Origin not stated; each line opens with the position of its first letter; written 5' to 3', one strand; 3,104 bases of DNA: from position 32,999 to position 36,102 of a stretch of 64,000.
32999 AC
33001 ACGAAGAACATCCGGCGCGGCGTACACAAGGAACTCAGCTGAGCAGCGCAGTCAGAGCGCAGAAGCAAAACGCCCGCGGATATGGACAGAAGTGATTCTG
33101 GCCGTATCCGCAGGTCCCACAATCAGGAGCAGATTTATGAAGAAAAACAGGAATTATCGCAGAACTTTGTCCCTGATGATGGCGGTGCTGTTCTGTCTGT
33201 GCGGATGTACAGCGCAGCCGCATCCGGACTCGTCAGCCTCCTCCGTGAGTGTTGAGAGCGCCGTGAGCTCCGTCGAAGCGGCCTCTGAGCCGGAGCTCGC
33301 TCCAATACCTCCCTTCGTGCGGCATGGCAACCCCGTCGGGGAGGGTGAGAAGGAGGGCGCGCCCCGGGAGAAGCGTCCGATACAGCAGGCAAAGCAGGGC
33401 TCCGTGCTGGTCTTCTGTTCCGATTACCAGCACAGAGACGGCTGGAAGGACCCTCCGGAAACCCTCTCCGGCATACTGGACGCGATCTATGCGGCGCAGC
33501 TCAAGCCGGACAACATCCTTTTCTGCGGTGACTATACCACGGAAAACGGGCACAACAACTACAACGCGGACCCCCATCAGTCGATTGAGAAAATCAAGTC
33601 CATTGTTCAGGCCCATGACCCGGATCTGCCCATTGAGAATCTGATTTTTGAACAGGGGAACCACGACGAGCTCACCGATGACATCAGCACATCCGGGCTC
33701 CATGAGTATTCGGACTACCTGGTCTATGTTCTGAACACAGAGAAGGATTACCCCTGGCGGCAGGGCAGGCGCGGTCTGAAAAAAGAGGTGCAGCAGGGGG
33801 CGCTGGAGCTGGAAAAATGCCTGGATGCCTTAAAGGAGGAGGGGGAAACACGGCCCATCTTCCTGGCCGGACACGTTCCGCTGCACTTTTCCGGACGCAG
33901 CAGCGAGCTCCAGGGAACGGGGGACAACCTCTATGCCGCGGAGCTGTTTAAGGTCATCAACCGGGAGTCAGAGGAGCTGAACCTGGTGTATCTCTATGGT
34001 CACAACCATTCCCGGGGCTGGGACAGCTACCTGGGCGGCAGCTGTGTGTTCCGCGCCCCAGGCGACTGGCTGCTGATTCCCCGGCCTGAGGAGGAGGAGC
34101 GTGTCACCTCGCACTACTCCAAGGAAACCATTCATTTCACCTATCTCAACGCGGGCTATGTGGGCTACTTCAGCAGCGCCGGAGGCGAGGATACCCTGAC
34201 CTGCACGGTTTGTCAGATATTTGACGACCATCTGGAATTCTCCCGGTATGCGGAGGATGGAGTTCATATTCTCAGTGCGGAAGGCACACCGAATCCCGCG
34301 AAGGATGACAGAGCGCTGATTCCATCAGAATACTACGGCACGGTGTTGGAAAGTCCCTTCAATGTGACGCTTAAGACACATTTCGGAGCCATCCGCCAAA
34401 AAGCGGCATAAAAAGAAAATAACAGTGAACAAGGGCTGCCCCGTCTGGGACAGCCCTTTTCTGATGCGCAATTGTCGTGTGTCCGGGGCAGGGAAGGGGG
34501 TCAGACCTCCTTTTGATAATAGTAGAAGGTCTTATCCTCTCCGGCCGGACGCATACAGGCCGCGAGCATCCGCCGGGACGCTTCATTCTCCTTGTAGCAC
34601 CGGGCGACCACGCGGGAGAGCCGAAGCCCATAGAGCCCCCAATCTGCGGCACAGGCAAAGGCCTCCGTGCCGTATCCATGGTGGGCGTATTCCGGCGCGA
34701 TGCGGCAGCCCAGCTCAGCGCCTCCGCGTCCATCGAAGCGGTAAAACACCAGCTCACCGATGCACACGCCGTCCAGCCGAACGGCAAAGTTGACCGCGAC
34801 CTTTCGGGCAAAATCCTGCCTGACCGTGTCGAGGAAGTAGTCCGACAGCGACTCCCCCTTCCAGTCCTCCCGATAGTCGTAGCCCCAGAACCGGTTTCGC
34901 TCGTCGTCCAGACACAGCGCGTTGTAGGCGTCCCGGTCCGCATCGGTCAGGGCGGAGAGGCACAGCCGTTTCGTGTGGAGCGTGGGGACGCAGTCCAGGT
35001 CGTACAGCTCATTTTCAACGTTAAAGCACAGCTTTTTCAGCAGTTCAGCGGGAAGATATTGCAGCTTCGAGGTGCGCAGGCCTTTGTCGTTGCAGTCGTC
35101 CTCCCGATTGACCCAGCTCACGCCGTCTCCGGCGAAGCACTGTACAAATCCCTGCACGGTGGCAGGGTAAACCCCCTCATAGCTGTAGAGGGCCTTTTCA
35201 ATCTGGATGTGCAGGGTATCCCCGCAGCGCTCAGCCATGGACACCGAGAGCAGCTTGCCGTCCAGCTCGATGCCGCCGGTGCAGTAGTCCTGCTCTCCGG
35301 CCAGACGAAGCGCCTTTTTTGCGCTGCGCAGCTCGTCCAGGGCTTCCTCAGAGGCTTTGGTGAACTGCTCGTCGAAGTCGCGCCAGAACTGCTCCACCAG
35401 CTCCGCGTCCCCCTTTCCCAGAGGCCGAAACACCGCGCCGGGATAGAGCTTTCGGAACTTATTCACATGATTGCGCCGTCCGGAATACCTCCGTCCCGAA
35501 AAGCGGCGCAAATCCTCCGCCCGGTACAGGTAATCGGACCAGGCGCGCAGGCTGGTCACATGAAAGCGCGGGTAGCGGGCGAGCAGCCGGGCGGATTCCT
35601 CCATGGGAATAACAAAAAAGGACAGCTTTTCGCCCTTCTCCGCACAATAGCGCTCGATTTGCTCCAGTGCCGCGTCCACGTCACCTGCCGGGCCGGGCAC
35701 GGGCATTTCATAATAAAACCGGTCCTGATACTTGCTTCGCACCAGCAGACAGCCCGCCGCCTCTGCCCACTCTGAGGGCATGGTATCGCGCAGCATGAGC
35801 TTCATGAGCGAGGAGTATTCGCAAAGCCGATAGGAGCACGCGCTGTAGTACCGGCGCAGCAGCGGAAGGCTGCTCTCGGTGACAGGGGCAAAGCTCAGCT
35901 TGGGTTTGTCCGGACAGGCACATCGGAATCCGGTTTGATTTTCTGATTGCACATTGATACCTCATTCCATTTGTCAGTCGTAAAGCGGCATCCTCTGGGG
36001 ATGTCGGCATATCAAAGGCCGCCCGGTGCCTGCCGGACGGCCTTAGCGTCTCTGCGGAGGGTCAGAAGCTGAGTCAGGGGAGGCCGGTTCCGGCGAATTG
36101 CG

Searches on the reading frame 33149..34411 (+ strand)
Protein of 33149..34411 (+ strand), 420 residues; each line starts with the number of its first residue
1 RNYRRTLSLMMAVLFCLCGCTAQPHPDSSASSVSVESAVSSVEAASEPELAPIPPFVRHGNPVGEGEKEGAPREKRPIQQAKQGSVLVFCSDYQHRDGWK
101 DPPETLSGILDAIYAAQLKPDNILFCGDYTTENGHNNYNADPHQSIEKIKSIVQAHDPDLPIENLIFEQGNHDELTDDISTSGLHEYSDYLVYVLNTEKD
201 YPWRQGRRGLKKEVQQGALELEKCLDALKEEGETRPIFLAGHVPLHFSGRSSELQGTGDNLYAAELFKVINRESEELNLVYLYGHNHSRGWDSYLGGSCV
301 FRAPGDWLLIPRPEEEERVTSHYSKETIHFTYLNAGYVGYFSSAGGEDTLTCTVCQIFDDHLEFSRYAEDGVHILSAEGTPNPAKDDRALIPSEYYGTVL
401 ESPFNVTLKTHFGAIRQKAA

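Call 36: search_protein_families(library=pfam, proteins=[window:33149-34411:+], max_evalue=0.0001)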
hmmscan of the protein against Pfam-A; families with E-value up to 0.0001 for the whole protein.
window:33149-34411:+ (420 aa): 1 family
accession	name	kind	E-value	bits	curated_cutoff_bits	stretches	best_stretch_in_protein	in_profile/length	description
PF00149.33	Metallophos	-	3.8e-07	31.2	21.5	1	88-288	4-190/191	Calcineurin-like phosphoesterase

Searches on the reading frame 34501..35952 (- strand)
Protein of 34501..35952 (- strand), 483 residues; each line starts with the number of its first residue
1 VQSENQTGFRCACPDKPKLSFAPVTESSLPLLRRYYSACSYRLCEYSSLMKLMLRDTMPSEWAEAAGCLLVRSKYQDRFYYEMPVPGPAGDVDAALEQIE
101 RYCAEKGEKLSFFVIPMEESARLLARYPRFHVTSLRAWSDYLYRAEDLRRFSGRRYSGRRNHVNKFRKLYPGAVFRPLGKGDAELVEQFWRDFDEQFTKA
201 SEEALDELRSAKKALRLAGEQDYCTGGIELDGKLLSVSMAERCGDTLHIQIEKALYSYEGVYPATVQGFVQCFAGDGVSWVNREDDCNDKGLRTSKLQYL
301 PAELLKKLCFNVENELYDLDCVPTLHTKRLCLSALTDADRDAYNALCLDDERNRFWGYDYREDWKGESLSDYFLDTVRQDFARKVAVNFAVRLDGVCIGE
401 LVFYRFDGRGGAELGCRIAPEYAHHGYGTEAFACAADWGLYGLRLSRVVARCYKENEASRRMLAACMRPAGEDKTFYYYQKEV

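Call 36: search_protein_families(library=pfam, proteins=[window:34501-35952:-], max_evalue=0.0001)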
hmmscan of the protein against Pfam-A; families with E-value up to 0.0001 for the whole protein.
window:34501-35952:- (483 aa): 3 families
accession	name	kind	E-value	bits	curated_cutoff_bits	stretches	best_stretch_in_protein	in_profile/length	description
PF09924.15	LPG_synthase_C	-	3.5e-25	89.1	27.5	1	48-307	13-294/298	Phosphatidylglycerol lysyltransferase, C-terminal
PF13302.13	Acetyltransf_3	-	4e-21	76.6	25.4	1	329-465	1-134/138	Acetyltransferase (GNAT) domain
PF00583.31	Acetyltransf_1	-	1.5e-07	32.1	20.7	1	364-463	11-111/116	Acetyltransferase (GNAT) family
